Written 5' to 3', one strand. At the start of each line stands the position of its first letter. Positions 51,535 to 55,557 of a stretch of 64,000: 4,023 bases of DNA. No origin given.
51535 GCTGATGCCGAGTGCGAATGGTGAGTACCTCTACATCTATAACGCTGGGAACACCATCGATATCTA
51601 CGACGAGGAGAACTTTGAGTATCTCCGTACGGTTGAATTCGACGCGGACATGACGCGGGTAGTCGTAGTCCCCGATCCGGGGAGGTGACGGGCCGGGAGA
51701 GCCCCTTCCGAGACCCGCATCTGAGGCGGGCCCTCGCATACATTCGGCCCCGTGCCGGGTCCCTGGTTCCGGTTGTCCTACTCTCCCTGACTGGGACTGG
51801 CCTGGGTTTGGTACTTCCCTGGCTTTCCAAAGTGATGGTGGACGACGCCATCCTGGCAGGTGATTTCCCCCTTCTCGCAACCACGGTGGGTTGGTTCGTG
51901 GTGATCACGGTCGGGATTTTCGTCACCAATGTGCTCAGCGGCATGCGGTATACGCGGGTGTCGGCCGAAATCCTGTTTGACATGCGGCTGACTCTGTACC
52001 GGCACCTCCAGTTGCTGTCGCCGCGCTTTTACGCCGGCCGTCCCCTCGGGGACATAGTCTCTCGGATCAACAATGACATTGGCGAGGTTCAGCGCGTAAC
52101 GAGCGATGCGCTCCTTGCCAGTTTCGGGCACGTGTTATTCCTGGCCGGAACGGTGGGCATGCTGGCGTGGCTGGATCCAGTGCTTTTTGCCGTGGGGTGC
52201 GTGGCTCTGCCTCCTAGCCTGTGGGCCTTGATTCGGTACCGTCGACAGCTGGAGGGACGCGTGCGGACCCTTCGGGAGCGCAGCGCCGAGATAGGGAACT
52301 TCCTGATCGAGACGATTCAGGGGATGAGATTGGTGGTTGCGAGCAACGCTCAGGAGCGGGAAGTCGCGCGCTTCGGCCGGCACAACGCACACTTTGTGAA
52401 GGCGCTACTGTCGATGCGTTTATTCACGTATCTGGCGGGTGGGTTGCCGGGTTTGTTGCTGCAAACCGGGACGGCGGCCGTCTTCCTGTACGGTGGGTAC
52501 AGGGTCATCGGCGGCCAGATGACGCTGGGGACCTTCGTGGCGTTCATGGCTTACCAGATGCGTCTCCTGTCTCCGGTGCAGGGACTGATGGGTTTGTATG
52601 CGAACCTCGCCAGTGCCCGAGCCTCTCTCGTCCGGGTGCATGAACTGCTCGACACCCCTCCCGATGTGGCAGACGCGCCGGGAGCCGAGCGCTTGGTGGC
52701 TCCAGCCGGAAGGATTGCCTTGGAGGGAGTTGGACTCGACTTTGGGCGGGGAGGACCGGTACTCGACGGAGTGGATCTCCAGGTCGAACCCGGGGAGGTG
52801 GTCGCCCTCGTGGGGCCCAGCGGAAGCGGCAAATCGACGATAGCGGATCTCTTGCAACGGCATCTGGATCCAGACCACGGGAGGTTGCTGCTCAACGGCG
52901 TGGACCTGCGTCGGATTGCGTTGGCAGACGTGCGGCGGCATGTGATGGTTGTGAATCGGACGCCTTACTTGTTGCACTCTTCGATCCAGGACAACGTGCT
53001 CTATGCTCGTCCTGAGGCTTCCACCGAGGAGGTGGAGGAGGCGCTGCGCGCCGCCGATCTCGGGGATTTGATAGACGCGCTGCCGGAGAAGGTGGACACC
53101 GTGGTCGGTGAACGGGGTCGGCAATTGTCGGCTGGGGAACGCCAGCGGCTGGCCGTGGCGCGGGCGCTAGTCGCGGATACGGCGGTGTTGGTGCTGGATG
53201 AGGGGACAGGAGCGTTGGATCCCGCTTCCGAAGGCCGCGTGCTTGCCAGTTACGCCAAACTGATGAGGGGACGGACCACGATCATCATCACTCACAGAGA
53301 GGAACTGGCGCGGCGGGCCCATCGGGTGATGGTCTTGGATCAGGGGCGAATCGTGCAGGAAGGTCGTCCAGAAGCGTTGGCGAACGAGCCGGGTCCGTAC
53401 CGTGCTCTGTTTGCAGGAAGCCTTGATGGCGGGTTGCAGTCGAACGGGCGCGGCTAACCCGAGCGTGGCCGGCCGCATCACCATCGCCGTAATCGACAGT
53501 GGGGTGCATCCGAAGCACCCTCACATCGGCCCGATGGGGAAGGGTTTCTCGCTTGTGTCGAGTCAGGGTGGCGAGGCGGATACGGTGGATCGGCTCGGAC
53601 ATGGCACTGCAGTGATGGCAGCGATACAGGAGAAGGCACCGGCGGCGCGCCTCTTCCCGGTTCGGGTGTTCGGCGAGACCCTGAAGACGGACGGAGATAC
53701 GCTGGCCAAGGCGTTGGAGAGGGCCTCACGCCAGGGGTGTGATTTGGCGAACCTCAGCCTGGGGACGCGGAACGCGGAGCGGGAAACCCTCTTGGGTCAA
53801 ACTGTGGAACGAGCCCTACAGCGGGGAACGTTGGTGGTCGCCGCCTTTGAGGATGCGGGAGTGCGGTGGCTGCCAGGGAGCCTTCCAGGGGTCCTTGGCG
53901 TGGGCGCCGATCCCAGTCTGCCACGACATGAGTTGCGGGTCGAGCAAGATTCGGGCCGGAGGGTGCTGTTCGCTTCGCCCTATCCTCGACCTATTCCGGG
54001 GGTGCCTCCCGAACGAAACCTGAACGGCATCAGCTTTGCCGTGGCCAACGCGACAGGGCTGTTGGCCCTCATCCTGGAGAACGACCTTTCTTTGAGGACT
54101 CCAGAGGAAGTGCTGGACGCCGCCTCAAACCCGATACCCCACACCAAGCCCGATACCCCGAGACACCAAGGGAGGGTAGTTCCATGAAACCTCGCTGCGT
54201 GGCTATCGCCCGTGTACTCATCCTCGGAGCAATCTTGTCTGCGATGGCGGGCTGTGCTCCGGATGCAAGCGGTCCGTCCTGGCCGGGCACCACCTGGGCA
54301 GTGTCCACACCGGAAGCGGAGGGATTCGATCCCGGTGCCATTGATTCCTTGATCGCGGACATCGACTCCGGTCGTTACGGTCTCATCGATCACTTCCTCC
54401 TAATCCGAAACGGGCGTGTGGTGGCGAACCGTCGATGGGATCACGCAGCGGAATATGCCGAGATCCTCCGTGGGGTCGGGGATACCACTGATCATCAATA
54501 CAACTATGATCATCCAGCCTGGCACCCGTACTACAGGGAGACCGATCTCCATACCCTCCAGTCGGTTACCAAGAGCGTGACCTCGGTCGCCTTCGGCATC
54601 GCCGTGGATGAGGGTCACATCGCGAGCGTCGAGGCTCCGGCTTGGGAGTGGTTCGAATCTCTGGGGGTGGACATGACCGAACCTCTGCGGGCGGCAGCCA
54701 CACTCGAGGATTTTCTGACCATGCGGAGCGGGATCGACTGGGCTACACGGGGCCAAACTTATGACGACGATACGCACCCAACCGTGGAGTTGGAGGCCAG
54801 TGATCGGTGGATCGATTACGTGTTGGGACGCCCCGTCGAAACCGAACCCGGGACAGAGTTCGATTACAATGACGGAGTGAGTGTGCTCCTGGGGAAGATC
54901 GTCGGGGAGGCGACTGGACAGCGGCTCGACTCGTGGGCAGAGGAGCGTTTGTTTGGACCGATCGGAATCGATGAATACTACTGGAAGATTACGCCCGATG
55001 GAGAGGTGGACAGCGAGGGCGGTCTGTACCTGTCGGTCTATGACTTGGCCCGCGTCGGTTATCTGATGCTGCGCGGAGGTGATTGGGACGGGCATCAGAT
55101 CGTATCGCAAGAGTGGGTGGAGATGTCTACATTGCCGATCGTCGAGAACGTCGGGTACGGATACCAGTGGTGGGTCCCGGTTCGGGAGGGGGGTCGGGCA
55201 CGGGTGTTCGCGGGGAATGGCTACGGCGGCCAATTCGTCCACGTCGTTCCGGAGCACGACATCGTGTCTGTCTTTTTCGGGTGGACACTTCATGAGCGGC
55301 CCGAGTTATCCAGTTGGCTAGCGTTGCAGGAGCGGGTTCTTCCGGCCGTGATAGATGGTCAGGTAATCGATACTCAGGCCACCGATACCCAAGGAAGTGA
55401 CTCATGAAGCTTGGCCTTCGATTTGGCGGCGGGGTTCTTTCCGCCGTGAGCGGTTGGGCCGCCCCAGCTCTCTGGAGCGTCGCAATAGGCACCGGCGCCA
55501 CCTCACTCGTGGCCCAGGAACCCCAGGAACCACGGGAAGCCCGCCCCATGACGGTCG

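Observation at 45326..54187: Complete quinohemoprotein amine dehydrogenase (qhp) structural and maturation cluster in non-canonical order G-A-D-C-B-F-E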

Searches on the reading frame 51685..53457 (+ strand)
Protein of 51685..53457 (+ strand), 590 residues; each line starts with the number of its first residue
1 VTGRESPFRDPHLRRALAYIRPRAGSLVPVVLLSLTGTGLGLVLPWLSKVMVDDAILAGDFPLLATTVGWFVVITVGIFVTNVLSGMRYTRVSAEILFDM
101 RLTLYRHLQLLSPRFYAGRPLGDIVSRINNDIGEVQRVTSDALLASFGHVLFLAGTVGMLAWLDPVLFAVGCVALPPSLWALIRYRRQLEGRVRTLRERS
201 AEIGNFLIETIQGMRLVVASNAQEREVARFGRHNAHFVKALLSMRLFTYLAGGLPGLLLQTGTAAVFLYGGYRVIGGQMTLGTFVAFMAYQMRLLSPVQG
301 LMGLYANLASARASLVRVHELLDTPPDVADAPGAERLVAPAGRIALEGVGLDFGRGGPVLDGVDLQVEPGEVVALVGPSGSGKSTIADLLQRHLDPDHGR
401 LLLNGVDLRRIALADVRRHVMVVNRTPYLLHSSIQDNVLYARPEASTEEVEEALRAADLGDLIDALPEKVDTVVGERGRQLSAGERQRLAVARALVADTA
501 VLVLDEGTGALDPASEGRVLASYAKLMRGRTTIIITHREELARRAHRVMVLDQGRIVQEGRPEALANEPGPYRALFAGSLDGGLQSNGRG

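Call 3: search_protein_families(library=ncbifam, proteins=[window:51685-53457:+], max_evalue=0.01)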
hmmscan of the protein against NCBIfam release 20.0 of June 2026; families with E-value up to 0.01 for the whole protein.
window:51685-53457:+ (590 aa): 190 families (the best 25 are shown)
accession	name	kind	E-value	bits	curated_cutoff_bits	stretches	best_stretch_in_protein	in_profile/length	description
TIGR02203.1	MsbA_lipidA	equivalog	2e-105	353.4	602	1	14-576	3-566/572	lipid A export permease/ATP-binding protein MsbA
NF052233.1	CphA_assoc_ABC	equivalog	1.9e-104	350.6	880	1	13-577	172-741/766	cyanophycin metabolism-associated ABC transporter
TIGR02204.1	MsbA_rel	hypoth_equivalog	5.3e-104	348.9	780.4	1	12-575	5-571/576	ABC transporter, permease/ATP-binding protein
TIGR00958.1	3a01208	subfamily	4e-94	316.3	874.6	1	10-575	146-710/711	antigen peptide transporter 2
TIGR01846.1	type_I_sec_HlyB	subfamily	1.2e-92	311.4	725.55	1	27-577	141-690/694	type I secretion system permease/ATPase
TIGR03796.1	NHLM_micro_ABC1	equivalog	2.3e-89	300.5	853.3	1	20-576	149-709/710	NHLP family bacteriocin export ABC transporter peptidase/permease/ATPase subunit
TIGR03375.1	type_I_sec_LssB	subfamily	3.9e-84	283.3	693.1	1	143-565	265-688/696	type I secretion system permease/ATPase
NF045513.1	HepA_fam_ABC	equivalog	1.1e-80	271.8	725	1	68-570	97-600/610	heterocyst formation ABC transporter subunit HepA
NF010178.0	PRK13657.1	equivalog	1.4e-79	268.1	733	1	264-576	255-567/588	glucan ABC transporter ATP-binding protein/ permease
TIGR02868.1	CydC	equivalog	7.7e-78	262.4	329.05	1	14-538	2-529/530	thiol reductant ABC exporter subunit CydC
TIGR03797.1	NHLM_micro_ABC2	equivalog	7.1e-77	259.4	709.4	1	21-575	132-681/686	NHLP bacteriocin export ABC transporter permease/ATPase subunit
NF008381.0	PRK11176.1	equivalog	1.3e-73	248.3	867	1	14-576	14-576/582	lipid A ABC transporter ATP-binding protein/permease MsbA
TIGR02857.1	CydD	equivalog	8.4e-73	246.1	435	1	27-551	5-529/529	thiol reductant ABC exporter subunit CydD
TIGR01193.1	bacteriocin_ABC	subfamily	2.1e-69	234.8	523.85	1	89-576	220-706/708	peptide cleavage/export ABC transporter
NF008055.0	PRK10789.1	equivalog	6.6e-69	232.9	845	1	33-576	24-568/590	SmdA family multidrug ABC transporter permease/ATP-binding protein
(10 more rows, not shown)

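Call 4: search_protein_families(library=pfam, proteins=[window:51685-53457:+], max_evalue=0.01)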
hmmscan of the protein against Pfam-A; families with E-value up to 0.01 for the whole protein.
window:51685-53457:+ (590 aa): 9 families
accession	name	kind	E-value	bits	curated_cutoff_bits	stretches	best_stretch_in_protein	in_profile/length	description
PF00664.28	ABC_membrane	-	2.8e-36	126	28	1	31-297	5-273/274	ABC transporter transmembrane region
PF00005.33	ABC_tran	-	2.1e-29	103.3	25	1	360-508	1-136/137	ABC transporter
PF13191.12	AAA_16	-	1.2e-06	29.6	32.6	1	369-516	24-149/167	AAA ATPase domain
PF02463.25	SMC_N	-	1.7e-05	24.8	40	1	371-550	25-210/220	RecF/RecN/SMC N terminal domain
PF13555.12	AAA_29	-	2.2e-05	24.5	27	1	361-398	13-50/61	P-loop containing region of AAA domain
PF13401.12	AAA_22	-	0.001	19.8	27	1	372-506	7-92/130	AAA domain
PF13238.12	AAA_18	-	0.0013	19.6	29.4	1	373-395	1-23/128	AAA domain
PF02224.24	Cytidylate_kin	-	0.0019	18.4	26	1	373-462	1-88/211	Cytidylate kinase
PF01583.26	APS_kinase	-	0.0059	17.1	21.1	0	370-409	2-42/152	Adenylylsulphate kinase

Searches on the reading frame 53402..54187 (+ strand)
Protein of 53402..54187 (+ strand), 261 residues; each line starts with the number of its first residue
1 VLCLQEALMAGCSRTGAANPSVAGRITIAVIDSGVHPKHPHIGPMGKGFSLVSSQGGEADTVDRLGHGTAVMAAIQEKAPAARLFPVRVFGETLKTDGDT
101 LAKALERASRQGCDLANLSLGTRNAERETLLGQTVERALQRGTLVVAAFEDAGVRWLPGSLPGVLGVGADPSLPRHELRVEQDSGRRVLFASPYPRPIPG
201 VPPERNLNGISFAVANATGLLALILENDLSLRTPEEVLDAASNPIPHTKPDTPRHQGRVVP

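Call 3: search_protein_families(library=ncbifam, proteins=[window:53402-54187:+], max_evalue=0.01)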
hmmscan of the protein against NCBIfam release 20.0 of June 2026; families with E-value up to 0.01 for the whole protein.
window:53402-54187:+ (261 aa): 4 families
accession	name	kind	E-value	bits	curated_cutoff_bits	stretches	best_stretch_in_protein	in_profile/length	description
NF049966.1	QH_SP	equivalog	1.5e-44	152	165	1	28-232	2-199/219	subtilisin-like serine protease QhpE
TIGR03921.1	T7SS_mycosin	equivalog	1.8e-22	80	278.75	1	26-238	15-256/353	type VII secretion-associated serine protease mycosin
TIGR03895.1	protease_PatA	subfamily_domain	3.1e-06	26.2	421.05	1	77-169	19-118/606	PatA/PatG family cyanobactin maturation protease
NF040553.1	SGO_0316_fam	subfamily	0.00069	17.3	1400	1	76-148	383-460/1486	SGO_0316/SGO_0317 family LPXTG-anchored serine peptidase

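Call 4: search_protein_families(library=pfam, proteins=[window:53402-54187:+], max_evalue=0.01)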
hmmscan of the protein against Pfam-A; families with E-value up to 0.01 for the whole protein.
window:53402-54187:+ (261 aa): 1 family
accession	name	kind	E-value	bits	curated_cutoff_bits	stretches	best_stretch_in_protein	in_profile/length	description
PF00082.27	Peptidase_S8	-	1.3e-13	51.4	21.8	1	26-149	4-151/288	Subtilase family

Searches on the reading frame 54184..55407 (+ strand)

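Call 11: search_protein_families(library=pfam, proteins=[window:54184-55407:+], max_evalue=0.001)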
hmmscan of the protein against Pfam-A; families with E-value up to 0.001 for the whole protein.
window:54184-55407:+ (407 aa): 1 family
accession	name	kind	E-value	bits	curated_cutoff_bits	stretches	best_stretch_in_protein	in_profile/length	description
PF00144.29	Beta-lactamase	-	2.2e-28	99.8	27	1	73-365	21-307/329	Beta-lactamase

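Call 37: search_protein_families(library=ncbifam, proteins=[window:54184-55407:+], max_evalue=0.001)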
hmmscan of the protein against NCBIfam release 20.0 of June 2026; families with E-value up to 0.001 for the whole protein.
window:54184-55407:+ (407 aa): 3 families
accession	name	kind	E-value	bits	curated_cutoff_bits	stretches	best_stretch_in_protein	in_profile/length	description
NF045925.1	3-sucCA_synth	equivalog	2e-32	112.4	800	1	122-395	82-337/498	3-succinylated cholic acid synthase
NF002968.0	PRK03642.1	equivalog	1.1e-10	41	385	1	193-263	168-238/432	penicillin binding protein PBP4B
NF052559.1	MthAcHydAcmB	equivalog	2.1e-05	23.5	550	1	121-269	58-215/391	methyl acetate hydrolase AcmB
